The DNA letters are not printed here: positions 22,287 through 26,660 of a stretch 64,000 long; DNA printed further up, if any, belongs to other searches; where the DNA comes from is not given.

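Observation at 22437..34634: Three tandem paralogous T9SS cargo proteins with a shared ~480-aa N-terminal domain and variable Cys-Ig repeat number (7 / 3 / 0)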

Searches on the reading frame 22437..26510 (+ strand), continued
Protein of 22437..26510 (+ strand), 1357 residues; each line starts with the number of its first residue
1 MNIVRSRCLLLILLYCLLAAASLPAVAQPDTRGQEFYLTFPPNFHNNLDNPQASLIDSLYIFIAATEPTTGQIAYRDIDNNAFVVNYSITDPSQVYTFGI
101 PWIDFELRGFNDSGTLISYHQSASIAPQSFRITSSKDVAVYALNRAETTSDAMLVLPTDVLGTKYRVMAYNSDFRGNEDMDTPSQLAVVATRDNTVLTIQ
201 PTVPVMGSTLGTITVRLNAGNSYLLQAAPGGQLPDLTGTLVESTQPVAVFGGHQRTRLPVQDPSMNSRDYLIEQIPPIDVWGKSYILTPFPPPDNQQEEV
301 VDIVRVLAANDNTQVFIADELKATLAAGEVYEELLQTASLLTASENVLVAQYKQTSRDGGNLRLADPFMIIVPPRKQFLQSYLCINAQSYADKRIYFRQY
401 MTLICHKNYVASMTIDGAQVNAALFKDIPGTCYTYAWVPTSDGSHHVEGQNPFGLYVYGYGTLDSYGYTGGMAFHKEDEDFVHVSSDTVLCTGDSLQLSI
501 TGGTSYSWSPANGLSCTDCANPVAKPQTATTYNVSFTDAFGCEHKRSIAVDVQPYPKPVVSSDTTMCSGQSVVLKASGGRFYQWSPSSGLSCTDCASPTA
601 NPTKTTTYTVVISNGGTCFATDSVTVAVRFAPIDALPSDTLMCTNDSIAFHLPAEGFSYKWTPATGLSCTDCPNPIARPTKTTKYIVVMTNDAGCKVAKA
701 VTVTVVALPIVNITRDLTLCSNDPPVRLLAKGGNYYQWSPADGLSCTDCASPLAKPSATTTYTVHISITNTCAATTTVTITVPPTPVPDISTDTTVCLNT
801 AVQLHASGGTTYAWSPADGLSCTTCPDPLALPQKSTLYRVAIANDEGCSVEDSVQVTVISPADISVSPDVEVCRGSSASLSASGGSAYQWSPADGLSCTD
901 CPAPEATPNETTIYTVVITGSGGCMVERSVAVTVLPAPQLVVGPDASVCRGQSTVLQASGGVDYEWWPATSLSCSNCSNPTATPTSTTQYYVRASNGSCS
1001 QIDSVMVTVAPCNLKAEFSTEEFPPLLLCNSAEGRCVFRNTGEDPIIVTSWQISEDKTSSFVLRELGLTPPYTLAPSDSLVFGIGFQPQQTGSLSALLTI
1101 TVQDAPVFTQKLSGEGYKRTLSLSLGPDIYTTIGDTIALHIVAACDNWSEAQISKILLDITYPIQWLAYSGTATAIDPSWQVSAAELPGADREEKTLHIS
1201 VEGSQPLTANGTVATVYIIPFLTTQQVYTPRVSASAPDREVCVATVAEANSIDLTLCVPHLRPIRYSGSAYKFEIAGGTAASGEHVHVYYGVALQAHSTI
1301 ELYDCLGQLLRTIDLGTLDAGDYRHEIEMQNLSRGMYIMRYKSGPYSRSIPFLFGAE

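Call 93: list_cluster_members(proteins=[P0135, P0014, P0001, P0121])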
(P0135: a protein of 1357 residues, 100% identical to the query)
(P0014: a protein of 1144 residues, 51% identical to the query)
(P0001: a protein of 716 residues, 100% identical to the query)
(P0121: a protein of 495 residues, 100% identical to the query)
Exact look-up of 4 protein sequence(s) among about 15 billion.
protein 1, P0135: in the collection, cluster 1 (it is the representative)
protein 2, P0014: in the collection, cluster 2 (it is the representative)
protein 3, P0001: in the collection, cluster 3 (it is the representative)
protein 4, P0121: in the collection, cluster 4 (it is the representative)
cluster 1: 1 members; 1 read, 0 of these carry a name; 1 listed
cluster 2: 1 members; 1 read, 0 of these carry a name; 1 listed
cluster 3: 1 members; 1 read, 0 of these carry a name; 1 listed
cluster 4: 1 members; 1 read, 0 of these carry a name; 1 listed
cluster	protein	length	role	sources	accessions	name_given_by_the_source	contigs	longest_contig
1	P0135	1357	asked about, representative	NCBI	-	-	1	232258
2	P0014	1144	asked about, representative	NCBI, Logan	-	-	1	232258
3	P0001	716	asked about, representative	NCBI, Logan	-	-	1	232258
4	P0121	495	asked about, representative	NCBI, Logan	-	-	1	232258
